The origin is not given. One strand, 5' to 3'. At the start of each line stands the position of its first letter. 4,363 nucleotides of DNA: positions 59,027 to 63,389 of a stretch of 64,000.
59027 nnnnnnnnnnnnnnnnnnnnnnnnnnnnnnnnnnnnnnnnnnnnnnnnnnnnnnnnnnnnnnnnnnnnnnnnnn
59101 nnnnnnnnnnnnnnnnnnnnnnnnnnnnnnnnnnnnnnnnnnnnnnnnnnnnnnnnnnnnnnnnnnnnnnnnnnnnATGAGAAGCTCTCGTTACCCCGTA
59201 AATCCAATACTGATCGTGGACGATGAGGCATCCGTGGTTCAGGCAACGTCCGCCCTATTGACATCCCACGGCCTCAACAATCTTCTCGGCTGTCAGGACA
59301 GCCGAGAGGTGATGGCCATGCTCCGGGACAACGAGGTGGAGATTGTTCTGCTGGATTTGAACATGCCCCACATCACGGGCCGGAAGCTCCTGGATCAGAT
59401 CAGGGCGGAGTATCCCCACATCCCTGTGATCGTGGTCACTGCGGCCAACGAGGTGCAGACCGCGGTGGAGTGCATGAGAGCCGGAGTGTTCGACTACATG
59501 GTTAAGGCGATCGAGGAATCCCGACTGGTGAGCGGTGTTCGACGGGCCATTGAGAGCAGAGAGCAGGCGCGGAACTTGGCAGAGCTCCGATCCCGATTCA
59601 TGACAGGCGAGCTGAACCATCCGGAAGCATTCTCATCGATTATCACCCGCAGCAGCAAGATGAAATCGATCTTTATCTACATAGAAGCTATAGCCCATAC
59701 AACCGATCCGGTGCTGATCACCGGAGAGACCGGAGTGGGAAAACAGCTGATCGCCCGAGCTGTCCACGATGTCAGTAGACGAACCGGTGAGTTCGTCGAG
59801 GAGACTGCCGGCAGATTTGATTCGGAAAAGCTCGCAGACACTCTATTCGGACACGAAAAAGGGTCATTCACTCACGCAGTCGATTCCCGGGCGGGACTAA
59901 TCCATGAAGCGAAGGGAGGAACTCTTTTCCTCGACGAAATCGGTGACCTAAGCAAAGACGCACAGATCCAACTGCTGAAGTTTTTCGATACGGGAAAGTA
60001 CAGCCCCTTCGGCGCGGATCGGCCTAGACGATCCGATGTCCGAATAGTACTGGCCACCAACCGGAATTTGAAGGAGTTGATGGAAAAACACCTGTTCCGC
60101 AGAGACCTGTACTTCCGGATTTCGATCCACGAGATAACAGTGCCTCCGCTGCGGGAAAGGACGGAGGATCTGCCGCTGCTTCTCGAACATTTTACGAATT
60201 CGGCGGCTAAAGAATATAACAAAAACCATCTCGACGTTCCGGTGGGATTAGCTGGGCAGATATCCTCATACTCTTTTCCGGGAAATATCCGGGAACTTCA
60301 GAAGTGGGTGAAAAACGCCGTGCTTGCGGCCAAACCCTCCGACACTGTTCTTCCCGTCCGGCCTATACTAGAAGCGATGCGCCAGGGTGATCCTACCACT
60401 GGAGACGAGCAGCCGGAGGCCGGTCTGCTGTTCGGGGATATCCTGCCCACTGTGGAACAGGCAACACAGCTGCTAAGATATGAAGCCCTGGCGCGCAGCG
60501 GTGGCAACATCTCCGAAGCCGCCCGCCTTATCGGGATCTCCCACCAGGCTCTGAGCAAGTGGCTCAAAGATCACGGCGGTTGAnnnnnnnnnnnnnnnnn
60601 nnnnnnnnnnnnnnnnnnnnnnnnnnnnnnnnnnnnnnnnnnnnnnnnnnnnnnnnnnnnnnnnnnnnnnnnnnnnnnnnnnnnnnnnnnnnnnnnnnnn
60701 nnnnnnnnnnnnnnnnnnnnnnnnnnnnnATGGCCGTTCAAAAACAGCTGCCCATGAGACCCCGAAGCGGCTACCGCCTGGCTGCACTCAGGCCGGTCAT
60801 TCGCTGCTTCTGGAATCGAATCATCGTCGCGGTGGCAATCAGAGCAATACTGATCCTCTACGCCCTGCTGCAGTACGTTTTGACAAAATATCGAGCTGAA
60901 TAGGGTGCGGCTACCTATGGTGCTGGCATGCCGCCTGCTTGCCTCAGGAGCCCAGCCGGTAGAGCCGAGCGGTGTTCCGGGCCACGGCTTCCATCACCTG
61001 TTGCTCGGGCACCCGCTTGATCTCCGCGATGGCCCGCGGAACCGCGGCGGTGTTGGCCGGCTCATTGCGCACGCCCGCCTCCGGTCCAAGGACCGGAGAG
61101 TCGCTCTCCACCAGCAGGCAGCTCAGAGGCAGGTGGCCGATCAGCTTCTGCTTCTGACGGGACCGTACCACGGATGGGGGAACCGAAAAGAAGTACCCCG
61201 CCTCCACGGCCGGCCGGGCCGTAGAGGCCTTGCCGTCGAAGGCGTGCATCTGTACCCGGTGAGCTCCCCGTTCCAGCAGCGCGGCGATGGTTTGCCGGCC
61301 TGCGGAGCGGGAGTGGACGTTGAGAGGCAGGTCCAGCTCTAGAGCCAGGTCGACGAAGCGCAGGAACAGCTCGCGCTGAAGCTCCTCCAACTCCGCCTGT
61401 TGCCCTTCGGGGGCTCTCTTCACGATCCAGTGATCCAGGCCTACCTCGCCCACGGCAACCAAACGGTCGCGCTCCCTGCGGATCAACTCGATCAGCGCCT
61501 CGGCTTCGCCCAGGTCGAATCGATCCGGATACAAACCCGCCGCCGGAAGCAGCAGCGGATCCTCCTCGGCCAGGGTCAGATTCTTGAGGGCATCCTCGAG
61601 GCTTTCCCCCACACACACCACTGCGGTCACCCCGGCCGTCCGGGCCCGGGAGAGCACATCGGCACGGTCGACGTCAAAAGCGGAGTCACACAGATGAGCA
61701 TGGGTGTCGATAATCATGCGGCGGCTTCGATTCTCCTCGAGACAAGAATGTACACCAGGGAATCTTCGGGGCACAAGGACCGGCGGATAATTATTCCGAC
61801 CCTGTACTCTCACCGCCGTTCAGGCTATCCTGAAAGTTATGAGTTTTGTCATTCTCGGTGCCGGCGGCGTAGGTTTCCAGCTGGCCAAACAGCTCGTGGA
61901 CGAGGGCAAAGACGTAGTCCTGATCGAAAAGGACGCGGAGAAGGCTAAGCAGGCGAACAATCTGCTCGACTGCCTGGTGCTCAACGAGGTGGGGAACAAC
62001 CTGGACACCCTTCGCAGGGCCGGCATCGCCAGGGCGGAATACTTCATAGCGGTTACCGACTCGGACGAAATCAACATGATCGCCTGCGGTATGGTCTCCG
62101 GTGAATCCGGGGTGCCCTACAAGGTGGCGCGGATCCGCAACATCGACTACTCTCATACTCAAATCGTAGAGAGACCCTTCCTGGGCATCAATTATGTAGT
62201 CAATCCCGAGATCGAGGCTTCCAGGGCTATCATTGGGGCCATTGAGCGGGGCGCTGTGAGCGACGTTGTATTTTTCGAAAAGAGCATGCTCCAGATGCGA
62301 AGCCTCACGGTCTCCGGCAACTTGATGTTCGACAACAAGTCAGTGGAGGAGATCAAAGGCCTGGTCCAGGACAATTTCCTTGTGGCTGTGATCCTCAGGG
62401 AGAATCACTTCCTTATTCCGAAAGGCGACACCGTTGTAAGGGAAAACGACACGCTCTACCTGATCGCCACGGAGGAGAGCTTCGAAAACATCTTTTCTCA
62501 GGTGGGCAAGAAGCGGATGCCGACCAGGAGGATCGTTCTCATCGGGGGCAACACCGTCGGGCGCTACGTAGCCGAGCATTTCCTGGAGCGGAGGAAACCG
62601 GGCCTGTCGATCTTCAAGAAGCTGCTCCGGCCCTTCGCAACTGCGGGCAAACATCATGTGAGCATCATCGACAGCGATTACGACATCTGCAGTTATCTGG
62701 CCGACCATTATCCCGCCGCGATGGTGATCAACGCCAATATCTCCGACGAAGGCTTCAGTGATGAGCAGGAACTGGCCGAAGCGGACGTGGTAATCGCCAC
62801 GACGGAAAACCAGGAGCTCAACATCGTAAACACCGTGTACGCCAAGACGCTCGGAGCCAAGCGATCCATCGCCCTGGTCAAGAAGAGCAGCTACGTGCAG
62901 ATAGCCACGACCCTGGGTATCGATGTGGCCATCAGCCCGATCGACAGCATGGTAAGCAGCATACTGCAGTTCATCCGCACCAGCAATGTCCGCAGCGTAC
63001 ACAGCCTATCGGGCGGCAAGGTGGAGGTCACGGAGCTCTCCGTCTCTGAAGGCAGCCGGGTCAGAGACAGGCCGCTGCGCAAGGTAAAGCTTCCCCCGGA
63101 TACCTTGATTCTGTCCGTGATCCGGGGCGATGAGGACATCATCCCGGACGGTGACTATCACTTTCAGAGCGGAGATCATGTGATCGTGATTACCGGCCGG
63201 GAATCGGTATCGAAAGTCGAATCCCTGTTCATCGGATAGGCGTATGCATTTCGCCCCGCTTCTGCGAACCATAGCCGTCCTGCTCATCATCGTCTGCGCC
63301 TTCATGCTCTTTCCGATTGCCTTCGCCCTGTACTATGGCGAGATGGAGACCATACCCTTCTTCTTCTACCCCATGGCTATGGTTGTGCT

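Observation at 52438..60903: Self-contained sigma54 regulon: kinase/activator pair between two outward-facing sigma54 promoters with matching enhancer sites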

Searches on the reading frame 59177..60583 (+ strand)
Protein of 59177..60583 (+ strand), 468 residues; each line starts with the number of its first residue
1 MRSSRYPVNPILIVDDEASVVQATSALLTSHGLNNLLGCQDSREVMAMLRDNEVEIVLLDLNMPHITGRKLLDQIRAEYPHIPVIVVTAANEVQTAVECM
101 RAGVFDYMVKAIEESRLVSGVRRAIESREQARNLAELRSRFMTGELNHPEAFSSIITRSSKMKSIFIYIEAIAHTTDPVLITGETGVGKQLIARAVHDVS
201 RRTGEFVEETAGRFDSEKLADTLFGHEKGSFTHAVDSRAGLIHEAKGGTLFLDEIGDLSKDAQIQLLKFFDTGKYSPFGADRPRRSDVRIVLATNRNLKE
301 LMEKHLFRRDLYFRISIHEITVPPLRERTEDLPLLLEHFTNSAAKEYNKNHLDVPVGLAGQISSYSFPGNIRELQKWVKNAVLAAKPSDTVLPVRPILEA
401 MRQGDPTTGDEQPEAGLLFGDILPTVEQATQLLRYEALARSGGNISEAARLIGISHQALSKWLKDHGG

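Call 4: search_protein_families(library=pfam, proteins=[window:59177-60583:+])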
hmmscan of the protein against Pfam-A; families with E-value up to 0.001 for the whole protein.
window:59177-60583:+ (468 aa): 8 families
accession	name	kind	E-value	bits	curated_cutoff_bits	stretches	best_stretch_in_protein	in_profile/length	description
PF00158.32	Sigma54_activat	-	5.3e-51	173.1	20.2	1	155-320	1-167/168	Sigma-54 interaction domain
PF00072.30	Response_reg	-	5.6e-27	94.6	30.2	1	11-120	1-109/111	Response regulator receiver domain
PF14532.12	Sigma54_activ_2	-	4.1e-22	79.3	25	1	157-325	2-138/138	Sigma-54 interaction domain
PF25601.1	AAA_lid_14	-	2.5e-14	53.3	27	1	326-410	1-83/87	AAA+ ATPase lid domain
PF00004.35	AAA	-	7.6e-07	30.1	21.2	1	179-308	1-120/131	ATPase family associated with various cellular activities (AAA)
PF02954.25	HTH_8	-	3.7e-06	27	22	1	436-464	12-40/42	Bacterial regulatory protein, Fis family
PF07728.20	AAA_5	-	3.4e-05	24.3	22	1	178-303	1-130/139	AAA domain (dynein-related subfamily)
PF07724.20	AAA_2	-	0.00015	22.3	27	1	179-303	6-132/166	AAA domain (Cdc48 subfamily)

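Call 10: search_protein_families(library=ncbifam, proteins=[window:59177-60583:+], max_evalue=0.01)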
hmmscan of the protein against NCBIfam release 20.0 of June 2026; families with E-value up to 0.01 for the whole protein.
window:59177-60583:+ (468 aa): 118 families (the best 25 are shown)
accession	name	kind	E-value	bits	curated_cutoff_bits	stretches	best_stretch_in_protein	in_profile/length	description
NF008469.0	PRK11361.1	equivalog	2.7e-89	300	714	1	8-467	4-455/461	acetoacetate metabolism transcriptional regulator AtoC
TIGR01818.1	ntrC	equivalog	1.5e-86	291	558.6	1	11-398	1-381/463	nitrogen regulation protein NR(I)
NF051870.1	NAssimRespRegNtrX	equivalog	2.1e-77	261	600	1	10-466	3-450/452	nitrogen assimilation response regulator NtrX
TIGR02915.1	PEP_resp_reg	equivalog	2.5e-77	260.6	502.6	1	11-466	1-442/445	PEP-CTERM-box response regulator transcription factor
NF038308.1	RNA_repair_RtcR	equivalog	5.1e-76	256.6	650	1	44-406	65-444/530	RNA repair transcriptional activator RtcR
NF041946.1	LuxO_transreg_Vib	equivalog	5.7e-75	252.9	800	1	13-393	1-374/463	quorum-sensing sigma-54 dependent transcriptional regulator LuxO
NF011695.0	PRK15115.1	equivalog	2.1e-70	237.7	763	1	11-393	9-374/445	two-component system response regulator GlrR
NF007689.0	PRK10365.1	equivalog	3.7e-70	236.9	760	1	11-459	8-435/441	sigma-54-dependent response regulator transcription factor ZraR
NF008176.1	PRK10923.1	equivalog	1.2e-69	235.1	620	1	11-380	6-366/469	nitrogen regulation protein NR(I)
NF003451.0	PRK05022.1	equivalog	1.4e-66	225.3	476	1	124-463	158-505/512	nitric oxide reductase transcriptional regulator NorR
NF041552.1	TF_PrdR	equivalog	2.9e-64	217.4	795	1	148-462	264-572/577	sigma-54 dependent transcriptional regulator PrdR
TIGR01817.1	nifA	equivalog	3e-63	214.4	528.85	1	109-385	153-429/534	nif-specific transcriptional activator NifA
NF041906.1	V4R_TF_MobR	exception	9.6e-60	202.6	999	1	134-464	214-542/544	phenol degradation transcriptional regulator MobR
NF050807.1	TransRegFlbDCaul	equivalog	6.8e-58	196.6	750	2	153-465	118-437/454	sigma-54-dependent transcriptional regulator FlbD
NF049963.1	RespRegFlgRCampy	domain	2.9e-56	191.2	750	1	13-386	5-368/429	fla regulon two-component system response regulator FlgR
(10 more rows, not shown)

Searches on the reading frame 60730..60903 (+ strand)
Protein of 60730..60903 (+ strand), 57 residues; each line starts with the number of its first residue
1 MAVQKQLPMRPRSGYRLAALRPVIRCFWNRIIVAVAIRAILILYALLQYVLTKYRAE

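Call 4: search_protein_families(library=pfam, proteins=[window:60730-60903:+])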
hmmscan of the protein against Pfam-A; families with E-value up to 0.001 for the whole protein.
window:60730-60903:+ (57 aa): 0 families

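Call 10: search_protein_families(library=ncbifam, proteins=[window:60730-60903:+], max_evalue=0.01)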
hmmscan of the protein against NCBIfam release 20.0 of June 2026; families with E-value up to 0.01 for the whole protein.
window:60730-60903:+ (57 aa): 0 families

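Call 33: search_protein_families(library=pfam, proteins=[window:60730-60903:+], max_evalue=10)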
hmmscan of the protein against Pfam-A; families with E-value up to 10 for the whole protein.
window:60730-60903:+ (57 aa): 0 families

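Call 76: find_homologous_proteins(query=window:60730-60903:+, max_evalue=0.01)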
Query window:60730-60903:+ (57 aa): 5 proteins with E <= 0.01 among 6 candidates.
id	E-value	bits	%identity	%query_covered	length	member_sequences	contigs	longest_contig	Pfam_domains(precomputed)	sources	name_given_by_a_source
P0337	4.8e-24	100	89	100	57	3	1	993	-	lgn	-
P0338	3.3e-22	94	88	100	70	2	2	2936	-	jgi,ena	jgi:hypothetical protein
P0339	1.9e-19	86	77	100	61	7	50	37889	-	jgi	jgi:hypothetical protein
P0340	1.4e-17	80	70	100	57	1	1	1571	-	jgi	jgi:hypothetical protein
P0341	5.7e-17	78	70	100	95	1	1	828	-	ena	-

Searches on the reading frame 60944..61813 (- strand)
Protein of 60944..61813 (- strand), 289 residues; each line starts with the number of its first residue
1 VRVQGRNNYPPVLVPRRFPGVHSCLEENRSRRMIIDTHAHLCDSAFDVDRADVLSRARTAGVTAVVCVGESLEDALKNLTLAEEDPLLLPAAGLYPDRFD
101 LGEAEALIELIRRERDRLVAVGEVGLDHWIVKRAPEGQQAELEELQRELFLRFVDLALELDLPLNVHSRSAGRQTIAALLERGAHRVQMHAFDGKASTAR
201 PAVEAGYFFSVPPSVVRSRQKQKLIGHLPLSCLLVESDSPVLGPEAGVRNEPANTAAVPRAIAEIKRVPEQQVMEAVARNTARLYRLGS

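Call 4: search_protein_families(library=pfam, proteins=[window:60944-61813:-])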
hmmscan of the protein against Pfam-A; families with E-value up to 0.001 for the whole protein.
window:60944-61813:- (289 aa): 1 family
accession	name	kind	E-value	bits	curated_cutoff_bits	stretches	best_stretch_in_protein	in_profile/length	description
PF01026.27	TatD_DNase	-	6.2e-58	196.6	27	1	35-286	1-253/253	TatD related DNase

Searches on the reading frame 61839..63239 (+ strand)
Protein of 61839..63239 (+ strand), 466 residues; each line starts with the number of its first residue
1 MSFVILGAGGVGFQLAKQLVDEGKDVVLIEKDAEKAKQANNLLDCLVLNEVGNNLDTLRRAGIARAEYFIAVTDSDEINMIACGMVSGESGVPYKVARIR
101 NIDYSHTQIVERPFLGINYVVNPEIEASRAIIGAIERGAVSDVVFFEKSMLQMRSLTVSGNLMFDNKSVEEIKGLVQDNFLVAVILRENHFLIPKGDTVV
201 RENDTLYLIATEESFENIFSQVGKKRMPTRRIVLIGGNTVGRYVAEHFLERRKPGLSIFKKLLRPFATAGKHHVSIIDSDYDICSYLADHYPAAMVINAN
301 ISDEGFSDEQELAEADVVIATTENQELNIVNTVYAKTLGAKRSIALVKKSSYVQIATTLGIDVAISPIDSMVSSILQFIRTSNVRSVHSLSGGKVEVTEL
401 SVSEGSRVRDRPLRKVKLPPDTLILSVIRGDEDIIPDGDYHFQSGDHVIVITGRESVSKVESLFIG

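Call 4: search_protein_families(library=pfam, proteins=[window:61839-63239:+])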
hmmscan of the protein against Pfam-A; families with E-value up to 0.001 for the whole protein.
window:61839-63239:+ (466 aa): 5 families
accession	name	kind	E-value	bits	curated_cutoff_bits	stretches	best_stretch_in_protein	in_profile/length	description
PF02254.24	TrkA_N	-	3.6e-40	137.3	23.8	2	3-123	1-116/116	TrkA-N domain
PF02080.26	TrkA_C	-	1.9e-23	82.6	27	2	397-464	1-70/71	TrkA-C domain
PF13241.12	NAD_binding_7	-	5.2e-08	33.8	22.1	0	3-94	10-89/104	Putative NAD(P)-binding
PF03807.23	F420_oxidored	-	3.6e-06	27.9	21.6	0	4-43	3-44/94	NADP oxidoreductase coenzyme F420-dependent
PF01488.26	Shikimate_DH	-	7.5e-05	23.3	24.3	0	4-41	16-54/138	Shikimate / quinate 5-dehydrogenase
